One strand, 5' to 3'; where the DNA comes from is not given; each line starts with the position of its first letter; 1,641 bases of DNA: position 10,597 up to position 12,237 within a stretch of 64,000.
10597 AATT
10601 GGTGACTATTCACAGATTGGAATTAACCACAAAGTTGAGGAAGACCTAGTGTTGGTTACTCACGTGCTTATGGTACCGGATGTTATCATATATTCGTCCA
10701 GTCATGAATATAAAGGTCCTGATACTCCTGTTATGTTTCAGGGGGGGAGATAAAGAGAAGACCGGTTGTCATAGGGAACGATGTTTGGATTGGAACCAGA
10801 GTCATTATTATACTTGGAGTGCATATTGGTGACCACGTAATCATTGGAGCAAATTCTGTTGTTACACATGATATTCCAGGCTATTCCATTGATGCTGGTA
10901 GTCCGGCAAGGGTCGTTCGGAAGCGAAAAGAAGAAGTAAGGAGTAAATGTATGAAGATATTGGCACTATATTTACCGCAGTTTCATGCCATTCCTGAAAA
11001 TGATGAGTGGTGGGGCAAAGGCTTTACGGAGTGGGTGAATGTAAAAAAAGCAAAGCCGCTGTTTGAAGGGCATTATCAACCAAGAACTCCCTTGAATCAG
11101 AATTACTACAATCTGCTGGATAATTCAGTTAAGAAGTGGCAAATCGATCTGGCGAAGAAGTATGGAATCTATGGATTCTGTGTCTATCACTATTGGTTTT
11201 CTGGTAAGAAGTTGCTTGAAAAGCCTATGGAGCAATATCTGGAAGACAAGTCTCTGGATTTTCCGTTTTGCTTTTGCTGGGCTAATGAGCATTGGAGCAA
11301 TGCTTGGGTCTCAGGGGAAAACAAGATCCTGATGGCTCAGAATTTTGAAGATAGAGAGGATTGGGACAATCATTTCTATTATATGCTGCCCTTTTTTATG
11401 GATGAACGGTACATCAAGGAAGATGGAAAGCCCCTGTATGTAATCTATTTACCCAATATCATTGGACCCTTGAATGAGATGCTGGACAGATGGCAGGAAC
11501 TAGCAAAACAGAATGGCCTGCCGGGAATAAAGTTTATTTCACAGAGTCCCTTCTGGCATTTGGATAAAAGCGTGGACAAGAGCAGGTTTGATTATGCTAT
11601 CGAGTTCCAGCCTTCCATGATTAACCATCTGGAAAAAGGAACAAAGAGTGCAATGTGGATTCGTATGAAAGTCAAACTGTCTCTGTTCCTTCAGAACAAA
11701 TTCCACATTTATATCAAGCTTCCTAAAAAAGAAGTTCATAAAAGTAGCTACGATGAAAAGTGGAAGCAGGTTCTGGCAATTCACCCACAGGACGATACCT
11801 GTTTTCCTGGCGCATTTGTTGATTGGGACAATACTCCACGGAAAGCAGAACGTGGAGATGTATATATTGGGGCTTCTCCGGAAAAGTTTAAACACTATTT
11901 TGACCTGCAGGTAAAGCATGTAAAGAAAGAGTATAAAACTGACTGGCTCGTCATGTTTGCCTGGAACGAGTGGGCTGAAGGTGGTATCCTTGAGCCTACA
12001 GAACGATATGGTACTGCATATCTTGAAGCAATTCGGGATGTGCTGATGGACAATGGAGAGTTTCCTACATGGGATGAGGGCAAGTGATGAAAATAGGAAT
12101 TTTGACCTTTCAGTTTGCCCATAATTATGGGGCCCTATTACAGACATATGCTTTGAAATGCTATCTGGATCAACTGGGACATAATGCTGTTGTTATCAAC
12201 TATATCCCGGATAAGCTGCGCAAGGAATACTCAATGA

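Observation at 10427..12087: G7 tract frameshifts a hexapeptide-repeat O-acetyltransferase; G8 would restore it, and the restored frame runs without a stop into the WbsX-like gene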

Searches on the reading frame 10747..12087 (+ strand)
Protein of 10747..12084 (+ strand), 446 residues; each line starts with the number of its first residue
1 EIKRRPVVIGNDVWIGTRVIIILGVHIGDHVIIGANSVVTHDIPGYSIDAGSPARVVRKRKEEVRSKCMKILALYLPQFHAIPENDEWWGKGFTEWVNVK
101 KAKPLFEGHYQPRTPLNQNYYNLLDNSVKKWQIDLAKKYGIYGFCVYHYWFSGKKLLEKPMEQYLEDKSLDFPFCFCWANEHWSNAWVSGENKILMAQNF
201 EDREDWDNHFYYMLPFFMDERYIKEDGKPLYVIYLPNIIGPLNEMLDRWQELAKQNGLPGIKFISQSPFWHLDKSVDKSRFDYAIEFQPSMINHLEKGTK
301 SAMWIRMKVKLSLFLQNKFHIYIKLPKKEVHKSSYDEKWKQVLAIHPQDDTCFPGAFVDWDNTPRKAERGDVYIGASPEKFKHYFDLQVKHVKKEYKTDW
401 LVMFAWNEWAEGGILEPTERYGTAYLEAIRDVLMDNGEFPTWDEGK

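Call 4: search_protein_families(library=pfam, proteins=[window:10951-12084:+])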
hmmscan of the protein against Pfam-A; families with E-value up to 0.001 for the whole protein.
seq(378 aa): 1 family
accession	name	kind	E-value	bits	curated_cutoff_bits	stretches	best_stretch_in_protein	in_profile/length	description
PF14307.12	Glyco_tran_WbsX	-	8e-127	423.9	25.1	1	3-361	1-350/350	Glycosyltransferase WbsX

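Call 5: find_encoding_contigs(protein=window:10951-12087:+, flank=6000, max_places=10)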
Protein window:10951-12087:+ (378 aa): 9 contigs read that carry it; 5 places shown.
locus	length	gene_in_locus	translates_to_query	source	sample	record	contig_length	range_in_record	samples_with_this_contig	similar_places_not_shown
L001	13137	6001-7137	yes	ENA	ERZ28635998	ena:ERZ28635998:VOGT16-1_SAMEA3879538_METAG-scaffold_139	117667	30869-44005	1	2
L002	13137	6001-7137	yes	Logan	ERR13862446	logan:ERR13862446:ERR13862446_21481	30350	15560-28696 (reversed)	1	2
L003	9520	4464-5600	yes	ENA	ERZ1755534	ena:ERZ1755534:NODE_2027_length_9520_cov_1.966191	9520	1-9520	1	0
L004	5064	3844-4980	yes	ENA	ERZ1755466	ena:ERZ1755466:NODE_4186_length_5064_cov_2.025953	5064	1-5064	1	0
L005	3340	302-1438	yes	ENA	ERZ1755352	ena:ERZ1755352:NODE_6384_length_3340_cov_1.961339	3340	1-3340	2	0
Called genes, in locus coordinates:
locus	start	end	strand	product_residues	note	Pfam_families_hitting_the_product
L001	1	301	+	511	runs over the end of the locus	PF01073:3Beta_HSD, PF01370:Epimerase, PF02719:Polysacc_synt_2, PF04321:RmlD_sub_bind, PF16363:GDP_Man_Dehyd, PF07993:NAD_binding_4, PF00908:dTDP_sugar_isom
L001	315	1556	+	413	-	PF09314:DUF1972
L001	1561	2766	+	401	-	PF13439:Glyco_transf_4, PF13579:Glyco_trans_4_4 (weak), PF13477:Glyco_trans_4_2 (faint), PF00534:Glycos_transf_1, PF13692:Glyco_trans_1_4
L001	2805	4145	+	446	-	PF02223:Thymidylate_kin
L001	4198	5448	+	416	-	PF00534:Glycos_transf_1, PF13692:Glyco_trans_1_4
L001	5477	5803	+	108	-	-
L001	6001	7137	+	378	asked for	PF14307:Glyco_tran_WbsX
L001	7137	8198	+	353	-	PF04230:PS_pyruv_trans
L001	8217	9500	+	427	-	-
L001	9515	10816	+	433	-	PF04577:Glyco_transf_61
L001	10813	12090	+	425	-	PF04932:Wzy_C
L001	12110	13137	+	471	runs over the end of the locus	PF01943:Polysacc_synt, PF13440:Polysacc_synt_3, PF01554:MatE (weak)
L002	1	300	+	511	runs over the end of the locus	PF01073:3Beta_HSD, PF01370:Epimerase, PF02719:Polysacc_synt_2, PF04321:RmlD_sub_bind, PF16363:GDP_Man_Dehyd, PF07993:NAD_binding_4, PF00908:dTDP_sugar_isom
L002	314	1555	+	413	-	PF09314:DUF1972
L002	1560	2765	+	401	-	PF13439:Glyco_transf_4, PF13579:Glyco_trans_4_4 (weak), PF13477:Glyco_trans_4_2 (faint), PF00534:Glycos_transf_1, PF13692:Glyco_trans_1_4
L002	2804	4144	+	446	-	PF02223:Thymidylate_kin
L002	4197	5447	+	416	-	PF00534:Glycos_transf_1, PF13692:Glyco_trans_1_4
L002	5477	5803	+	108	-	-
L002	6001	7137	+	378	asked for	PF14307:Glyco_tran_WbsX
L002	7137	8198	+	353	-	PF04230:PS_pyruv_trans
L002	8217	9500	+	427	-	-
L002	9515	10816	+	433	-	PF04577:Glyco_transf_61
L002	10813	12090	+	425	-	PF04932:Wzy_C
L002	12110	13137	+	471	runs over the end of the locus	PF01943:Polysacc_synt, PF13440:Polysacc_synt_3, PF01554:MatE (weak)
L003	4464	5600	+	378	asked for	PF14307:Glyco_tran_WbsX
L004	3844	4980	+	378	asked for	PF14307:Glyco_tran_WbsX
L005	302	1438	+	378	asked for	PF14307:Glyco_tran_WbsX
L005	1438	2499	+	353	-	PF04230:PS_pyruv_trans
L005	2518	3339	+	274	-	?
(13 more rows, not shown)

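Call 32: list_cluster_members(proteins=[window:10951-12087:+, window:13167-14450:+, window:46025-48292:+, window:42886-44775:+, window:31921-33435:-])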
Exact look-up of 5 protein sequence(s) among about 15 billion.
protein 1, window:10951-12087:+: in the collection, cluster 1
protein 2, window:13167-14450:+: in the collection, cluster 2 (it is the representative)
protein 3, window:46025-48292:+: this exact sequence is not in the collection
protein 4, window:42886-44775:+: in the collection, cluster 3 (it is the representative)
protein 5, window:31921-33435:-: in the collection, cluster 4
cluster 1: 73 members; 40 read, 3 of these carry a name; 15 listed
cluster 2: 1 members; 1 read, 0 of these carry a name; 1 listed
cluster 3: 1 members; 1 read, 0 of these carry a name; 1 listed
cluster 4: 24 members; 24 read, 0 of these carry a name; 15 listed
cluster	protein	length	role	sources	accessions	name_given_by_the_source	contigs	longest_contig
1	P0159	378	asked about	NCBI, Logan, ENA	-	-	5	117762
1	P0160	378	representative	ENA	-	-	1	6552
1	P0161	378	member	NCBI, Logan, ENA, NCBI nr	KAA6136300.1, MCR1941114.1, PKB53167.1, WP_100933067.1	glycosyl transferase [Clostridium sp. HMb25] | glycoside hydrolase family 99-like domain-containing protein [[Clostridium] symbiosum]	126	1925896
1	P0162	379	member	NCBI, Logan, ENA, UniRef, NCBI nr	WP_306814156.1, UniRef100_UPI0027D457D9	glycoside hydrolase family 99-like domain-containing protein [[Clostridium] symbiosum] | glycosyltransferase WbsX family protein n=1 Tax=Clostridium symbiosum TaxID=1512 ...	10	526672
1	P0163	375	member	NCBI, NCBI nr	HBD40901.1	MAG TPA: glycosyl transferase, partial [Lachnospiraceae bacterium] | glycosyl transferase [Lachnospiraceae bacterium]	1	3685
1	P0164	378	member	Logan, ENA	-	-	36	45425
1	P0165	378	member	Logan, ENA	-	-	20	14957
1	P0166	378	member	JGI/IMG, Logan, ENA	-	-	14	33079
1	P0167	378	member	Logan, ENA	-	-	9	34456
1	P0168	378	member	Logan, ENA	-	-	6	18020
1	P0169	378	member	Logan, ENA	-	-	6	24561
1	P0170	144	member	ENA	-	-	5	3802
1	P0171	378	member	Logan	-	-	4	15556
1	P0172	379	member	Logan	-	-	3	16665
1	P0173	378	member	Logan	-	-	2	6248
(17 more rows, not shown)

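Call 33: find_encoding_contigs(protein=P0161, flank=3000, max_places=10)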
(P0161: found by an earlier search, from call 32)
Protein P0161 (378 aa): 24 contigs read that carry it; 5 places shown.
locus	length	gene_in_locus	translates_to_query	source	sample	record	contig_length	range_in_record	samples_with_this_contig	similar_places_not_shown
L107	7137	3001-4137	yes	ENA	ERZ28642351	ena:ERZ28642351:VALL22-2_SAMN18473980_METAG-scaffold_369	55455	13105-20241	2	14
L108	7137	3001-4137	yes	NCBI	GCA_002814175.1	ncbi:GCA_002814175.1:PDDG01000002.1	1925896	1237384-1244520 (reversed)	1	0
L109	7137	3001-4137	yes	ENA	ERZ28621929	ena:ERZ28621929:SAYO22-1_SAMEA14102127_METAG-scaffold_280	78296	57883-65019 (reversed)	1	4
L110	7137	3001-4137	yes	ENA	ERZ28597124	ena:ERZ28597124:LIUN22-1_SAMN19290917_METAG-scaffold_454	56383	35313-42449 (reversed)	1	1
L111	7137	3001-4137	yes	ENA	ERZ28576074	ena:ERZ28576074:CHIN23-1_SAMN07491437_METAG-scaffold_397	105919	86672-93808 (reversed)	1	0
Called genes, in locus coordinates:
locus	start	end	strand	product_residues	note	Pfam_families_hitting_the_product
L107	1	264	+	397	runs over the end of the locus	PF13439:Glyco_transf_4, PF13579:Glyco_trans_4_4 (weak), PF00534:Glycos_transf_1, PF13692:Glyco_trans_1_4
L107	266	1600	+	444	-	PF02223:Thymidylate_kin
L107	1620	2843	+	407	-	PF20706:GT4-conflict, PF00534:Glycos_transf_1, PF13692:Glyco_trans_1_4, PF13524:Glyco_trans_1_2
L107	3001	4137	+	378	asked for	PF14307:Glyco_tran_WbsX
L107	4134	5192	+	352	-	PF04230:PS_pyruv_trans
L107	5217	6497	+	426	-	-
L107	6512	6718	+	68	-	-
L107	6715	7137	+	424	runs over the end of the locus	PF04932:Wzy_C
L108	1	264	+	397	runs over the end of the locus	PF13439:Glyco_transf_4, PF13579:Glyco_trans_4_4 (weak), PF00534:Glycos_transf_1, PF13692:Glyco_trans_1_4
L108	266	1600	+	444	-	PF02223:Thymidylate_kin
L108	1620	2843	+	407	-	PF20706:GT4-conflict, PF00534:Glycos_transf_1, PF13692:Glyco_trans_1_4, PF13524:Glyco_trans_1_2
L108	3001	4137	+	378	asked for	PF14307:Glyco_tran_WbsX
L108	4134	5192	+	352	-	PF04230:PS_pyruv_trans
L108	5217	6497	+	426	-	-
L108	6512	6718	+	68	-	-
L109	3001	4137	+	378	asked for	PF14307:Glyco_tran_WbsX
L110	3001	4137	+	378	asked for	PF14307:Glyco_tran_WbsX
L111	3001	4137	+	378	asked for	PF14307:Glyco_tran_WbsX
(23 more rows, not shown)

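Call 48: search_protein_representatives(protein=window:10747-12084:+)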
Query: 446 residues. Proteins with E-value up to 0.001 (for the whole library): 42337; up to 1e-10: 6618; up to 1e-30: 3316. The best 150 are listed.
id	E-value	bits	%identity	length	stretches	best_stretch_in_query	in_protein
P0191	7.4e-161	552.5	47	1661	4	66-290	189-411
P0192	1.6e-155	534.9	42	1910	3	64-438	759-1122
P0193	2.4e-151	521.1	42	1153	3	70-436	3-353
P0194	6.7e-151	519.7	41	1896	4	59-290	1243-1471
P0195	7.6e-151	519.5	41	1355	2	65-432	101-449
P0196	3.0e-147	507.7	40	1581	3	68-433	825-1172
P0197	2.7e-146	504.5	40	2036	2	69-436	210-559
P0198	1.4e-145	502.2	40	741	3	68-437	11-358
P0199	7.3e-145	499.8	39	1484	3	71-430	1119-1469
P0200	1.0e-144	499.3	40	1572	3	70-433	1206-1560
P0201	1.2e-144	499.0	43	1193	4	69-290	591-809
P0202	4.5e-136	470.8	39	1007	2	61-434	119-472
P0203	5.0e-135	467.3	36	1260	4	45-290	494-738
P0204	1.4e-134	465.9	38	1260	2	69-433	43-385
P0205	5.8e-111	388.0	47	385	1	68-436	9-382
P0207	4.8e-102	358.6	49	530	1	58-435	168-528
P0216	8.6e-95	334.7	42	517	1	65-434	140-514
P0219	1.1e-93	331.0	45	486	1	69-433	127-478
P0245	1.7e-84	300.7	44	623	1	63-430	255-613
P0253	3.6e-83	296.3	42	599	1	69-437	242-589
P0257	4.2e-83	296.1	48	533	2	65-290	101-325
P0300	8.0e-81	288.6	43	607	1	62-437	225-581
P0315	3.5e-80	286.4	42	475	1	63-433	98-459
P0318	4.2e-80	286.2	44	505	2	37-295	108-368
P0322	5.7e-80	285.8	45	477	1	68-434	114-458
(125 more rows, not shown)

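Call 49: search_protein_families(library=pfam, proteins=[P0207, P0216, P0219, P0322, P0315, P0318, P0257, P0245, P0253, P0300], max_evalue=0.001)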
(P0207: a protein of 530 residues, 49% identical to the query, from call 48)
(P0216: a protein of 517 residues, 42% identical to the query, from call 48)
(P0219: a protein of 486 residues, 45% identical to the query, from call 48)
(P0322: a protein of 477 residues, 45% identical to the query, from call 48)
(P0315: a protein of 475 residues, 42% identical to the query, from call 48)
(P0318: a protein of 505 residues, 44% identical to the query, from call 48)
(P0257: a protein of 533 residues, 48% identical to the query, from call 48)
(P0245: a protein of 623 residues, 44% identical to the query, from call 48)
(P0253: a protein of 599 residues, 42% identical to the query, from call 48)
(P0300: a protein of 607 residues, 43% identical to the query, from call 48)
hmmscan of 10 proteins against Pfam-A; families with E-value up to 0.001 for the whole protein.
P0207 (530 aa): 2 families
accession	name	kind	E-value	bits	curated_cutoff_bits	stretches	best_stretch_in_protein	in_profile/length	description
PF14307.12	Glyco_tran_WbsX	-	5.6e-134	447.5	25.1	1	183-522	1-350/350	Glycosyltransferase WbsX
PF13385.13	Laminin_G_3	-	5.8e-13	49.7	27.6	1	8-139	16-151/151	Concanavalin A-like lectin/glucanases superfamily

P0216 (517 aa): 2 families
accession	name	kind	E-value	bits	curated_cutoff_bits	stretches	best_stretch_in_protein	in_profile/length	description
PF14307.12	Glyco_tran_WbsX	-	1.4e-123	413.3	25.1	1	147-509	2-350/350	Glycosyltransferase WbsX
PF13489.12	Methyltransf_23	-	8.6e-05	22.8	27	1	2-67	104-162/164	Methyltransferase domain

P0219 (486 aa): 1 family
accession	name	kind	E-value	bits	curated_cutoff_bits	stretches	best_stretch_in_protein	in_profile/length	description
PF14307.12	Glyco_tran_WbsX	-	1.6e-134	449.3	25.1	1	129-473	1-349/350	Glycosyltransferase WbsX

P0322 (477 aa): 1 family
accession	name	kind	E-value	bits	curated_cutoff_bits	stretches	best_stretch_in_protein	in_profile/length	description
PF14307.12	Glyco_tran_WbsX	-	1.7e-135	452.4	25.1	1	117-452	1-349/350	Glycosyltransferase WbsX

P0315 (475 aa): 1 family
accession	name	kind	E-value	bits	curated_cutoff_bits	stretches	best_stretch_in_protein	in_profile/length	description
PF14307.12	Glyco_tran_WbsX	-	3.7e-144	480.9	25.1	1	106-455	1-350/350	Glycosyltransferase WbsX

P0318 (505 aa): 1 family
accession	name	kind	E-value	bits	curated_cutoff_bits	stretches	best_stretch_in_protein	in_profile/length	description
PF14307.12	Glyco_tran_WbsX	-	2.1e-132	442.3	25.1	1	147-485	1-350/350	Glycosyltransferase WbsX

P0257 (533 aa): 1 family
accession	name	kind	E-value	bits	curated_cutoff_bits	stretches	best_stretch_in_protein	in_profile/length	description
PF14307.12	Glyco_tran_WbsX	-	4.7e-131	437.9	25.1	1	108-439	2-349/350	Glycosyltransferase WbsX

P0245 (623 aa): 3 families
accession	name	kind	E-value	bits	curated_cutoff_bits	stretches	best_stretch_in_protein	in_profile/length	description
PF14307.12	Glyco_tran_WbsX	-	4.9e-127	424.6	25.1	1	263-612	1-350/350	Glycosyltransferase WbsX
PF04488.21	Gly_transf_sug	-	2.8e-16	60.4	23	1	20-102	1-91/93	Glycosyltransferase sugar-binding region containing DXD motif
PF05704.18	Caps_synth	-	9.7e-15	55.1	24.5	1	4-112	45-158/278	Capsular polysaccharide synthesis protein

P0253 (599 aa): 1 family
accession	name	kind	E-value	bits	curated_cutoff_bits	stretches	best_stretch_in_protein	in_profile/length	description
PF14307.12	Glyco_tran_WbsX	-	1.4e-134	449.5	25.1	1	245-581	2-350/350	Glycosyltransferase WbsX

P0300 (607 aa): 1 family
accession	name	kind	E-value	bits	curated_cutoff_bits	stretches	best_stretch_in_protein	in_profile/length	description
PF14307.12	Glyco_tran_WbsX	-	4e-135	451.2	25.1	1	234-573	1-350/350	Glycosyltransferase WbsX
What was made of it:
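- Tried and rejected: Fusion search with window:10747-12084 (calls 48, 49).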

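Call 51: search_protein_families(library=ncbifam, proteins=[window:10951-12087:+], max_evalue=0.00001)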
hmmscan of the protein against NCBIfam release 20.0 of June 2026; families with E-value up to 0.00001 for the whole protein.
window:10951-12087:+ (378 aa): 0 families
